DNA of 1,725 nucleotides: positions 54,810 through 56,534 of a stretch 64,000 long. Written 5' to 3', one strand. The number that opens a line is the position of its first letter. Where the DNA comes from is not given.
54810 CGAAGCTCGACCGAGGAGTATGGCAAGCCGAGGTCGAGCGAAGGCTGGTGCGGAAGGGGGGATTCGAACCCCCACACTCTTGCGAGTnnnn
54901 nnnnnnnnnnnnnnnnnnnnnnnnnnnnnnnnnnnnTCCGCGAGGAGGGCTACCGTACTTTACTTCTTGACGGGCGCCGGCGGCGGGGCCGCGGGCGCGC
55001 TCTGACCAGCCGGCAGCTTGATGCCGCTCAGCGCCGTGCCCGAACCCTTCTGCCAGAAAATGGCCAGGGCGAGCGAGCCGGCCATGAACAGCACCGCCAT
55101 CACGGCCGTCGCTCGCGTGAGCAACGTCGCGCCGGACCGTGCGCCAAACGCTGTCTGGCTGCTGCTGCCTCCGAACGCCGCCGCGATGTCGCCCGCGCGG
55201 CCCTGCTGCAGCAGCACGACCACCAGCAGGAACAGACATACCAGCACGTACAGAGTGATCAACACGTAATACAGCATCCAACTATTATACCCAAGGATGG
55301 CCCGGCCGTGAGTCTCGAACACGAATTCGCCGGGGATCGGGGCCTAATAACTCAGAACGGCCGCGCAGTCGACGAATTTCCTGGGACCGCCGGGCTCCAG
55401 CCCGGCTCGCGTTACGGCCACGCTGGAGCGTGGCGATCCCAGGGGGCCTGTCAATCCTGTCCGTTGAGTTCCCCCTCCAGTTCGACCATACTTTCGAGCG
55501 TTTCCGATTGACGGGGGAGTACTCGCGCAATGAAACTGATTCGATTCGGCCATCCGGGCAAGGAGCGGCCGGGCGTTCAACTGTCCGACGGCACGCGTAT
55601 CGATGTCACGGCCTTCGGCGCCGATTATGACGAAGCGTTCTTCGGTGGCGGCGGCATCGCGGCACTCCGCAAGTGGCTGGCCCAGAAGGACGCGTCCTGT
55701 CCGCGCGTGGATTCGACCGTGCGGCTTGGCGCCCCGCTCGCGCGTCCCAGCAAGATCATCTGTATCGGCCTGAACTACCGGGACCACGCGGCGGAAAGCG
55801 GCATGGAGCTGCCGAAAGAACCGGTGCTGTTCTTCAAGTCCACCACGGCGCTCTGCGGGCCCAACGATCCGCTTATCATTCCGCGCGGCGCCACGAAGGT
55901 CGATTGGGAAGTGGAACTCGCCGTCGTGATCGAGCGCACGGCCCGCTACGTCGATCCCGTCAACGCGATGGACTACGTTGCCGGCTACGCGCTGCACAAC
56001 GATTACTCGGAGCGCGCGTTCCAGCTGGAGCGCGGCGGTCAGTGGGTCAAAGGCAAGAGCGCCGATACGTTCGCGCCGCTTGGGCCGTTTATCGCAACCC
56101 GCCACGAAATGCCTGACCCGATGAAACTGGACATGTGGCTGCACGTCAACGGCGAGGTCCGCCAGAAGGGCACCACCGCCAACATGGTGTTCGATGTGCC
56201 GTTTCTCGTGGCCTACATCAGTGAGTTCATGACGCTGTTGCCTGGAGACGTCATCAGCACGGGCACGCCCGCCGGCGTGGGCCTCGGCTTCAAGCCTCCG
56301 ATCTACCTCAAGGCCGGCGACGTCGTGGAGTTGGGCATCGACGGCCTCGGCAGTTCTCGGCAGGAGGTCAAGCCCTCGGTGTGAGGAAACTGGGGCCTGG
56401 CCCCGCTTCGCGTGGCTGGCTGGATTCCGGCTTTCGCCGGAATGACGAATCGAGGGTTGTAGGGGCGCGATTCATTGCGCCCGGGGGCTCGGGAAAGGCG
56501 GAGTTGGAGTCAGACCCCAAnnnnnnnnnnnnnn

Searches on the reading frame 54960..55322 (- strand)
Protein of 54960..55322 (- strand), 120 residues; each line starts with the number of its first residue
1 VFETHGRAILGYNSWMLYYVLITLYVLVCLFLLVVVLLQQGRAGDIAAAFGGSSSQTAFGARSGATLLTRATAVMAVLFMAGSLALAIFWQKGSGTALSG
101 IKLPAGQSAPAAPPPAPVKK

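Call 11: search_protein_families(library=pfam, proteins=[window:54960-55322:-], max_evalue=0.01)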
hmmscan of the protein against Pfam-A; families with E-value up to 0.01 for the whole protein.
window:54960-55322:- (120 aa): 1 family
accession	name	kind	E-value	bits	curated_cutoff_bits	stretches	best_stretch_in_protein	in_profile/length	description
PF03840.19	SecG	-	1.7e-18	66.9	29.2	1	20-88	1-69/70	Preprotein translocase SecG subunit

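Call 20: find_related_loci(query=window:54963-55277:-, collection=genome_contigs, flank=10000)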
Query seq(105 aa) (105 aa) in genome_contigs; peptide patterns used: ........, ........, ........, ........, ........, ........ (x = any residue, [..] = any of these).
600 stretches matched a pattern (row limit reached: there are more); 157 encode a relative of the query (tblastn E <= 1e-3); the best 80 are kept; 80 distinct loci.
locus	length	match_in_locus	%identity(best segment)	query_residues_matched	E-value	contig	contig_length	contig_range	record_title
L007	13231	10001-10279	74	1-93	2e-41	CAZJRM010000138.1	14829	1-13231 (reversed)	MAG TPA_asm: uncultured Vicinamibacterales bacterium isolate binchicken_co66_63 genome assembly, contig: NODE_6289_lengt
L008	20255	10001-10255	76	1-85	2e-38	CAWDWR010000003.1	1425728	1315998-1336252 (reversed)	MAG: uncultured Acidobacteriota bacterium isolate MFD05942.bin.2.66 genome assembly, contig: contig_8961, whole genome s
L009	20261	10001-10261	70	1-87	2e-36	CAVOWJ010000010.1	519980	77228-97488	MAG: uncultured Acidobacteriota bacterium isolate MFD00032.bin.3.97 genome assembly, contig: contig_24540, whole genome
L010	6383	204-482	82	1-93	2e-36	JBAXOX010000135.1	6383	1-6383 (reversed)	MAG: Acidobacteriota bacterium isolate ELA516 MAG516_135, whole genome shotgun sequence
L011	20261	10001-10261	70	1-87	7e-36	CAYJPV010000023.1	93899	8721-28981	MAG TPA_asm: uncultured Vicinamibacterales bacterium isolate ERP124720_co1_132 genome assembly, contig: NODE_324_length_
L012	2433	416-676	68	1-87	6e-36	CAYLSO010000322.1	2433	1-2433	MAG TPA_asm: uncultured bacterium isolate binchicken_co255_229 genome assembly, contig: k141_3034312, whole genome shotg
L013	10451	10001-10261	68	1-87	8e-36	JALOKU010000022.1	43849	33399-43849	MAG: Vicinamibacterales bacterium isolate Prado007 scaffold_590, whole genome shotgun sequence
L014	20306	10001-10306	73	1-102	2e-35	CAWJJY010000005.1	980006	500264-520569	MAG: uncultured Acidobacteriota bacterium isolate MFD05942.bin.1.17 genome assembly, contig: contig_3285, whole genome s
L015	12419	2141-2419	82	1-93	3e-35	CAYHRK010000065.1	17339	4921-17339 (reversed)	MAG TPA_asm: uncultured Vicinamibacterales bacterium isolate ERP119705_co14_214 genome assembly, contig: NODE_3478_lengt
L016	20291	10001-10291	66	1-98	3e-34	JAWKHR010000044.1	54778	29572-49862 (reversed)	MAG: Vicinamibacterales bacterium isolate BC2.43 BC2.43.fa-44, whole genome shotgun sequence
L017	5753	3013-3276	81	1-88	1e-32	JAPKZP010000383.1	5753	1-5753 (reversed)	MAG: Acidobacteria bacterium isolate LacPavin_0419_WC70S_MAG_67_7 LacPavin_0419_WC70S_scaffold_910662, whole genome shot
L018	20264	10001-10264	65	1-89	2e-32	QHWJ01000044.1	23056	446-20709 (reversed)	MAG: Acidobacteria bacterium isolate gp6 AA46 14_0929_02_40cm_scaffold_8040_curated, whole genome shotgun sequence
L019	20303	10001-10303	70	1-102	6e-32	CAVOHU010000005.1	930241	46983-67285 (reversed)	MAG: uncultured Acidobacteriota bacterium isolate MFD10007.bin.1.132 genome assembly, contig: contig_21612, whole genome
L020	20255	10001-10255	65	1-85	2e-31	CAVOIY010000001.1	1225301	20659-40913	MAG: uncultured Acidobacteriota bacterium isolate MFD10113.bin.2.70 genome assembly, contig: contig_11131, whole genome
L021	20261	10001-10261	61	1-87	6e-31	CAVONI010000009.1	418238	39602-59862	MAG: uncultured Acidobacteriota bacterium isolate MFD09848.bin.1.96 genome assembly, contig: contig_33585, whole genome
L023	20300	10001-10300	65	1-98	1e-29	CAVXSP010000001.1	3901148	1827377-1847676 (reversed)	MAG: uncultured Acidobacteriota bacterium isolate MFD04944.bin.1.263 genome assembly, contig: contig_16528, whole genome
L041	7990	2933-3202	59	1-90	3e-26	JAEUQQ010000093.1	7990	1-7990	MAG: Acidobacteria bacterium isolate new MAG-255 k141_172834, whole genome shotgun sequence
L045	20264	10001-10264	64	1-87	9e-26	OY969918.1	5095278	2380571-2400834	MAG: uncultured Acidobacteriota bacterium isolate MFD04967.bin.c.4 genome assembly, chromosome: 1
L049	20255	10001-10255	72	1-85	3e-25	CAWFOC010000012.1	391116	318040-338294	MAG: uncultured Acidobacteriota bacterium isolate MFD06229.bin.2.236 genome assembly, contig: contig_9434, whole genome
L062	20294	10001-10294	62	1-98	1e-23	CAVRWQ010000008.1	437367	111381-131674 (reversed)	MAG: uncultured Acidobacteriota bacterium isolate MFD06229.bin.2.89 genome assembly, contig: contig_41994, whole genome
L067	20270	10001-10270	63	1-89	3e-23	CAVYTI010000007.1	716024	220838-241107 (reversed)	MAG: uncultured Acidobacteriota bacterium isolate MFD05537.bin.1.91 genome assembly, contig: contig_2712, whole genome s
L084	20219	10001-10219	74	1-73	4e-22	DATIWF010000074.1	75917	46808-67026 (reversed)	MAG TPA_asm: Vicinamibacterales bacterium isolate SMAG_U15216 k141_3282357, whole genome shotgun sequence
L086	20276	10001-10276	59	2-101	5e-22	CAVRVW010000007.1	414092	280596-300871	MAG: uncultured Acidobacteriota bacterium isolate MFD02242.bin.2.43 genome assembly, contig: contig_31293, whole genome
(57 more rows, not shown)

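Call 28: search_protein_families(library=pfam, proteins=[L014:14470-15582:-, L014:11594-13396:+, L010:2133-3731:+, L023:12638-14308:+, L023:14052-15284:+, L045:11507-12457:+, L049:14397-15824:-, L049:10512-11438:-, L062:13457-14815:-, L062:15445-16440:-], max_evalue=0.001)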
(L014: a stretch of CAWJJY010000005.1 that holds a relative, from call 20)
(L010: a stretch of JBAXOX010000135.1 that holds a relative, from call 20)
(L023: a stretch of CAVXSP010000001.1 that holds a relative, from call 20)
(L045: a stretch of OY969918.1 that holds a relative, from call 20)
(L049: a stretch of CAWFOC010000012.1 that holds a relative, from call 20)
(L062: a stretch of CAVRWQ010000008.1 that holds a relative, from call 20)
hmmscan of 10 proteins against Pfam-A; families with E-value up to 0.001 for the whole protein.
L014:14470-15582:- (370 aa): 3 families
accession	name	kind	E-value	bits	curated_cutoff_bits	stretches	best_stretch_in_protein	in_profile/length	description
PF15902.12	Sortilin-Vps10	-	5.1e-12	45.7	33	1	238-354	3-111/446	Sortilin, neurotensin receptor 3,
PF02012.26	BNR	-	7.2e-09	34.8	27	0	117-127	1-11/12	BNR/Asp-box repeat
PF15899.11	BNR_6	-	0.00043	20.5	27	0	116-126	1-11/14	BNR-Asp box repeat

L014:11594-13396:+ (600 aa): 5 families
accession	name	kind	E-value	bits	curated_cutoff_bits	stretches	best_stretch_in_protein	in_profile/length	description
PF00069.31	Pkinase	-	7e-51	173.6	31.7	1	26-283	1-253/263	Protein kinase domain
PF07714.23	PK_Tyr_Ser-Thr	-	5.5e-37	127.9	23.1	1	29-282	4-249/258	Protein tyrosine and serine/threonine kinase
PF08348.17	PAS_6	-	3.5e-20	72.4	27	1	449-560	3-112/115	YheO-like PAS domain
PF01636.29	APH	-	1.3e-07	32.1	23.2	1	123-172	148-199/239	Phosphotransferase enzyme family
PF03109.22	ABC1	-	1.4e-06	28.1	22.9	0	102-174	146-218/244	ABC1 atypical kinase-like domain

L010:2133-3731:+ (532 aa): 3 families
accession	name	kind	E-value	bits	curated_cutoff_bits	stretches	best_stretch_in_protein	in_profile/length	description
PF01436.27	NHL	-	6.2e-12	45.4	20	1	323-348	1-26/28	NHL repeat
PF08450.18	SGL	-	1.9e-06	28.1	26.3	0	200-291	133-218/246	SMP-30/Gluconolactonase/LRE-like region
PF25021.1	TEN_NHL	-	2.3e-06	27.3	27.1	0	262-350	266-356/357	Teneurin NHL domain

L023:12638-14308:+ (556 aa): 5 families
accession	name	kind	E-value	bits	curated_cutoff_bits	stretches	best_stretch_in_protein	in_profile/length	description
PF00069.31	Pkinase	-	1.2e-49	169.5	31.7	1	12-277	1-252/263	Protein kinase domain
PF07714.23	PK_Tyr_Ser-Thr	-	1.7e-32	113.2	23.1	1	14-277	3-249/258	Protein tyrosine and serine/threonine kinase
PF03109.22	ABC1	-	1e-07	31.8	22.9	1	47-159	110-217/244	ABC1 atypical kinase-like domain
PF07676.18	PD40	-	1.5e-05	25.2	20.9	0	396-412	11-27/38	WD40-like Beta Propeller Repeat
PF01636.29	APH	-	4.1e-05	23.9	23.2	0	24-126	11-108/239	Phosphotransferase enzyme family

L023:14052-15284:+ (410 aa): 1 family
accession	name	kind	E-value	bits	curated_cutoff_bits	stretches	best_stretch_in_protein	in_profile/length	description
PF07676.18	PD40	-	1.6e-14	53.8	20.9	1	264-299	2-38/38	WD40-like Beta Propeller Repeat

L045:11507-12457:+ (316 aa): 1 family
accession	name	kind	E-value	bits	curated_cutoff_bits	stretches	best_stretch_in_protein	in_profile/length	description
PF07519.17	Tannase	-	6.7e-77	259.8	29.8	1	1-313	133-489/490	Tannase and feruloyl esterase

L049:14397-15824:- (475 aa): 6 families
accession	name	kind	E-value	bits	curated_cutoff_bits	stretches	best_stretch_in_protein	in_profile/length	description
PF07676.18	PD40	-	1.4e-25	89.1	20.9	3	388-412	13-38/38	WD40-like Beta Propeller Repeat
PF00069.31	Pkinase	-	3.3e-10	40.2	31.7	1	22-78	156-212/263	Protein kinase domain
PF07714.23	PK_Tyr_Ser-Thr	-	5.3e-07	29.7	23.1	1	23-110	164-249/258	Protein tyrosine and serine/threonine kinase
PF25174.1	Beta-prop_THOC3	-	9.2e-06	25.3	305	0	328-412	81-157/272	THOC3 beta-propeller domain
PF08450.18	SGL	-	0.00011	22.4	26.3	1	294-420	37-168/246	SMP-30/Gluconolactonase/LRE-like region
PF00930.27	DPPIV_N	-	0.00061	19.1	22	0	233-259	35-61/354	Dipeptidyl peptidase IV (DPP IV) N-terminal region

L049:10512-11438:- (308 aa): 2 families
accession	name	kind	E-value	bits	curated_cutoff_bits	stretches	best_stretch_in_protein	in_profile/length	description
PF00589.27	Phage_integrase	-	1.2e-22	81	27.1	1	82-242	4-169/172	Phage integrase family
PF05672.16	MAP7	-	0.00047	20.5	28.5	1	228-287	5-64/153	MAP7 (E-MAP-115) family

L062:13457-14815:- (452 aa): 2 families
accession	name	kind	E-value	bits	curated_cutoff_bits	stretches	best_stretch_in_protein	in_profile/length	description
PF01565.28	FAD_binding_4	-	4.1e-28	98.3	26.4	1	37-169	1-136/139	FAD binding domain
PF08031.17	BBE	-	4.7e-11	43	20.6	1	414-443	16-45/45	Berberine and berberine like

L062:15445-16440:- (331 aa): 5 families
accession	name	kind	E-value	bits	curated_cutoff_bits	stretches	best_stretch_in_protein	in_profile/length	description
PF07859.19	Abhydrolase_3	-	4.9e-73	245.8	25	1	88-295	1-209/210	alpha/beta hydrolase fold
PF20434.5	BD-FAE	-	1.4e-23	84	26.8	1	76-183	3-114/215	BD-FAE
PF00135.34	COesterase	-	3.4e-08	33.3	27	1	79-178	97-203/515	Carboxylesterase family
PF00326.27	Peptidase_S9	-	2.8e-06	27.4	22.6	1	135-294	44-189/213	Prolyl oligopeptidase family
PF01738.24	DLH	-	0.00051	20.1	21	0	256-296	148-190/217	Dienelactone hydrolase family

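Call 29: search_protein_families(library=pfam, proteins=[L067:13738-14967:+, L067:14970-16376:+, L084:13773-14618:-, L084:16072-16902:+, L012:1140-1952:+, L014:15869-16354:-, L014:16413-16721:-, L014:16728-17006:-, L010:4185-4607:-, L084:12491-13120:+], max_evalue=0.001)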
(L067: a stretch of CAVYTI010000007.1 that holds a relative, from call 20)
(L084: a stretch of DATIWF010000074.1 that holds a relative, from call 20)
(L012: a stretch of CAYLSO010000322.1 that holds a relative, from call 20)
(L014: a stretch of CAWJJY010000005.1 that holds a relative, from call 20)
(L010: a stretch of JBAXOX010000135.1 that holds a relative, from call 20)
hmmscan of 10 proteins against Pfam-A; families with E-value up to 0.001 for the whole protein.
L067:13738-14967:+ (409 aa): 3 families
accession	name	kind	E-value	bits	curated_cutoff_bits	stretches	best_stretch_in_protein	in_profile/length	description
PF06745.19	ATPase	-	6.3e-49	166.9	26.6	2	159-377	3-228/231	KaiC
PF13481.12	AAA_25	-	1.2e-05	25.5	27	1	166-274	24-153/195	AAA domain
PF13401.12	AAA_22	-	0.00084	20.1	27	0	177-313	7-127/130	AAA domain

L067:14970-16376:+ (468 aa): 4 families
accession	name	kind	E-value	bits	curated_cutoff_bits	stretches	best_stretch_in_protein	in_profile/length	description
PF02518.31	HATPase_c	-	2.6e-30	105.6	26.4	1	195-306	1-109/111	Histidine kinase-, DNA gyrase B-, and HSP90-like ATPase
PF00072.30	Response_reg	-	1.9e-22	80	30.2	1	343-456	1-110/111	Response regulator receiver domain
PF00512.31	HisKA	-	8e-16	58.3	26.9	1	83-147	2-65/66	His Kinase A (phospho-acceptor) domain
PF13581.12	HATPase_c_2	-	0.00011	22.6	27.4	1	207-283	39-112/127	Histidine kinase-like ATPase domain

L084:13773-14618:- (281 aa): 1 family
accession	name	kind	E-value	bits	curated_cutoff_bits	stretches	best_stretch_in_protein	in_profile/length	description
PF10670.15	DUF4198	-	7.3e-28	98.6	34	1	26-254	2-208/209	Domain of unknown function (DUF4198)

L084:16072-16902:+ (276 aa): 1 family
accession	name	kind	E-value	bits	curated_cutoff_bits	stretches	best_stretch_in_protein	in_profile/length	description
PF13620.12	CarboxypepD_reg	-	4.7e-07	30.5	32.3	1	29-113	2-81/82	Carboxypeptidase regulatory-like domain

L012:1140-1952:+ (270 aa): 2 families
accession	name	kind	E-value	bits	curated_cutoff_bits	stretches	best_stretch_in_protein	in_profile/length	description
PF03544.19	TonB_C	-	1.8e-16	60.8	24.6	1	190-268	2-79/79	Gram-negative bacterial TonB protein C-terminal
PF08238.18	Sel1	-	0.00072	20.5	30.7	0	89-116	2-29/36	Sel1 repeat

L014:15869-16354:- (161 aa): 0 families

L014:16413-16721:- (102 aa): 2 families
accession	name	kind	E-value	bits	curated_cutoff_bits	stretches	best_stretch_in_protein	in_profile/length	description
PF01381.28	HTH_3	-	8.5e-07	29.4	23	1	25-69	7-51/55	Helix-turn-helix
PF13560.12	HTH_31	-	1.7e-05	25.5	27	1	26-69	13-57/64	Helix-turn-helix domain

L014:16728-17006:- (92 aa): 1 family
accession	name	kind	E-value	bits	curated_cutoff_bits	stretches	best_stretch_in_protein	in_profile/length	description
PF05015.19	HigB-like_toxin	-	6.2e-15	55.9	27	1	23-85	23-85/91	RelE-like toxin of type II toxin-antitoxin system HigB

L010:4185-4607:- (140 aa): 1 family
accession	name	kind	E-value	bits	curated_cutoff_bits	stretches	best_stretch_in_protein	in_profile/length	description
PF01850.27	PIN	-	3.2e-14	54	23.6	1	2-127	1-119/120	PIN domain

L084:12491-13120:+ (209 aa): 2 families
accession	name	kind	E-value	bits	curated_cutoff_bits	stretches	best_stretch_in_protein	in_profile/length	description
PF12867.12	DinB_2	-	3.8e-09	37.5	24.8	1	66-160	10-98/128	DinB superfamily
PF05163.17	DinB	-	7.9e-05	23.1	23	1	63-199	17-153/165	DinB family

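Call 36: find_related_loci(query=window:54963-55277:-, collection=metagenome_contigs, flank=10000)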
Query seq(105 aa) (105 aa) in metagenome_contigs; peptide patterns used: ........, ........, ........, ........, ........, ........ (x = any residue, [..] = any of these).
600 stretches matched a pattern (row limit reached: there are more); 270 encode a relative of the query (tblastn E <= 1e-3); the best 80 are kept; 80 distinct loci.
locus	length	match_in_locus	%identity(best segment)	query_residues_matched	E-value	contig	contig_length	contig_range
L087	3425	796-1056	74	1-87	3e-40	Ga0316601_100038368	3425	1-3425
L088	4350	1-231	90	17-93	6e-40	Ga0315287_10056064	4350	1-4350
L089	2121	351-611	75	1-87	3e-39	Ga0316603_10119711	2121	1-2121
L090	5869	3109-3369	74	1-87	4e-39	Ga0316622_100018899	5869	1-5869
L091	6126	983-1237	76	1-85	5e-39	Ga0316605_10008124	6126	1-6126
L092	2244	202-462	74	1-87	4e-39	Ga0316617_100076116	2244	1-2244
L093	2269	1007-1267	71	1-87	5e-38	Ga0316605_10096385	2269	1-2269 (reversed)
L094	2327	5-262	76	9-93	2e-37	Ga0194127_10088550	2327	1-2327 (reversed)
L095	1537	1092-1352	69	1-87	2e-37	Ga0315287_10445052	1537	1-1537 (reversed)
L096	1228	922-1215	61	1-105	1e-37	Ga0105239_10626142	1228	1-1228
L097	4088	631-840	89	24-93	5e-36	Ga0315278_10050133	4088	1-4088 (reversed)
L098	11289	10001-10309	81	1-105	7e-36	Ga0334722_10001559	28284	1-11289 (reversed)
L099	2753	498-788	87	1-97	6e-36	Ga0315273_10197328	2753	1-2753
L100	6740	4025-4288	77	1-88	2e-35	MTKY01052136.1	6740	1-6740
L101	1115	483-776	63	1-98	2e-36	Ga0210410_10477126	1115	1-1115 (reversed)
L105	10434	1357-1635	83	1-93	2e-34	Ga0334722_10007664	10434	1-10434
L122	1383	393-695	69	1-102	5e-31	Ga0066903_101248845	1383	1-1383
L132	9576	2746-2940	80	24-88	6e-29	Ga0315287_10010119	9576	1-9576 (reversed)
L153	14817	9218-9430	77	1-71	9e-27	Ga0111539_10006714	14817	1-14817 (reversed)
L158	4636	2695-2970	64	1-91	2e-26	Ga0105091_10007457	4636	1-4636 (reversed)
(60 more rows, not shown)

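Call 41: search_protein_families(library=pfam, proteins=[L091:1793-3028:-, L090:4165-4881:-, L090:3442-4071:-, L088:594-2015:+, L105:3437-5002:+, L132:4043-6748:+, L132:3237-3977:-, L132:7292-7894:+, L153:10322-11080:+, L105:6957-7514:+], max_evalue=0.001)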
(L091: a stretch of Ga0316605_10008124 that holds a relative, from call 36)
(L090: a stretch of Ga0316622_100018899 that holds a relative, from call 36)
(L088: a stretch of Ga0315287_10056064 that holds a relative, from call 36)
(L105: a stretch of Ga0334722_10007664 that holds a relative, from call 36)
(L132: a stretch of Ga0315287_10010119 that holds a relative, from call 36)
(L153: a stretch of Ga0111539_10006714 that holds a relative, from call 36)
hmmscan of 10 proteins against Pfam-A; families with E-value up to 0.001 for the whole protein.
L091:1793-3028:- (411 aa): 3 families
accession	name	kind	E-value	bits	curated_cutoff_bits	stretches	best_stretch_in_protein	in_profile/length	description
PF21959.2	DUF6923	-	3.4e-06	27.4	27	1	183-292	87-185/234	Repeat of unknown function (DUF6923)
PF08450.18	SGL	-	4.4e-06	26.9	26.3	0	284-342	95-155/246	SMP-30/Gluconolactonase/LRE-like region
PF01436.27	NHL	-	2e-05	24.8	20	0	84-102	1-19/28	NHL repeat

L090:4165-4881:- (238 aa): 0 families

L090:3442-4071:- (209 aa): 0 families

L088:594-2015:+ (473 aa): 1 family
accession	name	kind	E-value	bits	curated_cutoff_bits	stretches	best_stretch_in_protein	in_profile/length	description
PF08238.18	Sel1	-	4.8e-95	309.1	30.7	10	324-358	1-35/36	Sel1 repeat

L105:3437-5002:+ (521 aa): 1 family
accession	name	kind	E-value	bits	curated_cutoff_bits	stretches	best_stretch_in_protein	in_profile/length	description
PF02661.23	Fic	-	1.6e-12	48.6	24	1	396-468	21-93/93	Fic/DOC family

L132:4043-6748:+ (901 aa): 7 families
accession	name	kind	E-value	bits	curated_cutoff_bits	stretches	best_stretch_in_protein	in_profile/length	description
PF00069.31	Pkinase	-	2e-51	175.4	31.7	1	31-294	1-252/263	Protein kinase domain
PF07714.23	PK_Tyr_Ser-Thr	-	5e-36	124.8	23.1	1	36-294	6-249/258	Protein tyrosine and serine/threonine kinase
PF07676.18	PD40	-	3.9e-20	71.7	20.9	1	757-790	3-38/38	WD40-like Beta Propeller Repeat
PF03109.22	ABC1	-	8.1e-08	32.1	22.9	1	103-182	142-221/244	ABC1 atypical kinase-like domain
PF01636.29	APH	-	6.9e-05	23.1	23.2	0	129-176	145-198/239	Phosphotransferase enzyme family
PF00930.27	DPPIV_N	-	0.00012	21.4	22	0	746-808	26-83/354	Dipeptidyl peptidase IV (DPP IV) N-terminal region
PF10647.15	Gmad1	-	0.0004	20.7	20.5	0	632-718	23-107/251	Lipoprotein LpqB beta-propeller domain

L132:3237-3977:- (246 aa): 0 families

L132:7292-7894:+ (200 aa): 3 families
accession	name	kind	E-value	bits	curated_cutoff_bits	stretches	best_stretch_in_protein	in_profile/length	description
PF07883.17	Cupin_2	-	7e-07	29.3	27.2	1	137-189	14-66/70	Cupin domain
PF05899.18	Cupin_3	-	0.00014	21.9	23.5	1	143-180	27-65/74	EutQ-like cupin domain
PF12852.13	Cupin_6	-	0.0007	19.8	26.7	0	141-182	33-77/183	Cupin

L153:10322-11080:+ (252 aa): 0 families

L105:6957-7514:+ (185 aa): 2 families
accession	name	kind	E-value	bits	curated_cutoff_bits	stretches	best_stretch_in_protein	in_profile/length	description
PF07883.17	Cupin_2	-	9.1e-07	29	27.2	1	122-174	14-66/70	Cupin domain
PF05899.18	Cupin_3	-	8.1e-05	22.7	23.5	1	131-165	30-65/74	EutQ-like cupin domain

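Call 61: search_protein_families(library=ncbifam, proteins=[L049:10512-11438:-], max_evalue=0.001)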
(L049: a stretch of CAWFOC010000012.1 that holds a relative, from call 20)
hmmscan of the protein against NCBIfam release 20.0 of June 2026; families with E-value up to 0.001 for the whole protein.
L049:10512-11438:- (308 aa): 8 families
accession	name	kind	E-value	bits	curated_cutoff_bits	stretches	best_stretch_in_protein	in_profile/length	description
NF040815.2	recomb_XerA_Arch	equivalog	6.9e-16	58.6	220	1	75-244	91-257/263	site-specific tyrosine recombinase/integron integrase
TIGR02224.1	recomb_XerC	equivalog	8.3e-13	48.4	335.15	1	98-246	131-282/295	tyrosine recombinase XerC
NF002331.0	PRK01287.1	subfamily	5.8e-10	38.7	371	1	97-280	164-351/365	site-specific tyrosine recombinase XerC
TIGR02225.1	recomb_XerD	equivalog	6.9e-09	35.4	329.6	1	97-251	126-284/290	site-specific tyrosine recombinase XerD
NF001399.0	PRK00283.1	subfamily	8.7e-07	28.5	279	1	96-250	135-292/300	tyrosine recombinase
NF003462.0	PRK05084.1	equivalog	1.2e-06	27.5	267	1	99-256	199-359/360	tyrosine recombinase XerS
NF007246.0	PRK09692.1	domain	1.6e-05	23.7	434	1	101-240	239-374/413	integrase domain-containing protein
TIGR02249.1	integrase_gron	subfamily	3.1e-05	23.5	265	0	84-155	105-174/315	integron integrase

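Call 82: search_protein_families(library=pfam, proteins=[L086:12749-13942:-, L153:11620-12438:+, L153:12480-13736:+, L011:10824-11552:+], max_evalue=0.001)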
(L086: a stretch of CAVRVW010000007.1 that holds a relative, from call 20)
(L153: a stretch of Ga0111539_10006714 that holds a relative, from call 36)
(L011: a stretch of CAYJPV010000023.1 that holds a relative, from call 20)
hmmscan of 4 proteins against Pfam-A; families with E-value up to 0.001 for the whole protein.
L086:12749-13942:- (397 aa): 3 families
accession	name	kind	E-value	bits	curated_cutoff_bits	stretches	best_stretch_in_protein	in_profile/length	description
PF01212.27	Beta_elim_lyase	-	3e-42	145.3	27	1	90-324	33-267/288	Beta-eliminating lyase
PF01041.23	DegT_DnrJ_EryC1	-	1.5e-07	31.4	19.8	1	83-139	18-75/360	DegT/DnrJ/EryC1/StrS aminotransferase family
PF00155.27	Aminotran_1_2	-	4.4e-05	23.3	19.7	1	91-365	44-332/361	Aminotransferase class I and II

L153:11620-12438:+ (272 aa): 0 families

L153:12480-13736:+ (418 aa): 1 family
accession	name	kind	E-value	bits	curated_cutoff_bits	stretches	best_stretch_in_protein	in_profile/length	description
PF00144.29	Beta-lactamase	-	2.5e-44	152.2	27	1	67-366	2-253/329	Beta-lactamase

L011:10824-11552:+ (242 aa): 0 families

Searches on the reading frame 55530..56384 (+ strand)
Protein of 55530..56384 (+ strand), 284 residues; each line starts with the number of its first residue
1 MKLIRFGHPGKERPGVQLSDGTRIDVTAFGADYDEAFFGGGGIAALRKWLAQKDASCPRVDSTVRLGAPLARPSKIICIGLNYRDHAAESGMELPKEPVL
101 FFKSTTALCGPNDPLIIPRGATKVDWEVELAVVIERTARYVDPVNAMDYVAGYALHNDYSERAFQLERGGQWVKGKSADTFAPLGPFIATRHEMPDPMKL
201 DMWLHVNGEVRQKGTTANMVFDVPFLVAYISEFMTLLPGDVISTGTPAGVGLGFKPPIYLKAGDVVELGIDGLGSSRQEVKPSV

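Call 11: search_protein_families(library=pfam, proteins=[window:55530-56384:+], max_evalue=0.01)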
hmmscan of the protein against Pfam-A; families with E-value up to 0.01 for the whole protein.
window:55530-56384:+ (284 aa): 1 family
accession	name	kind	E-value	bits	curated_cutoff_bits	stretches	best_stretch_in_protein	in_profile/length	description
PF01557.24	FAA_hydrolase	-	6.8e-73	245.3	23.9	1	75-280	1-213/214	Fumarylacetoacetate (FAA) hydrolase C-terminal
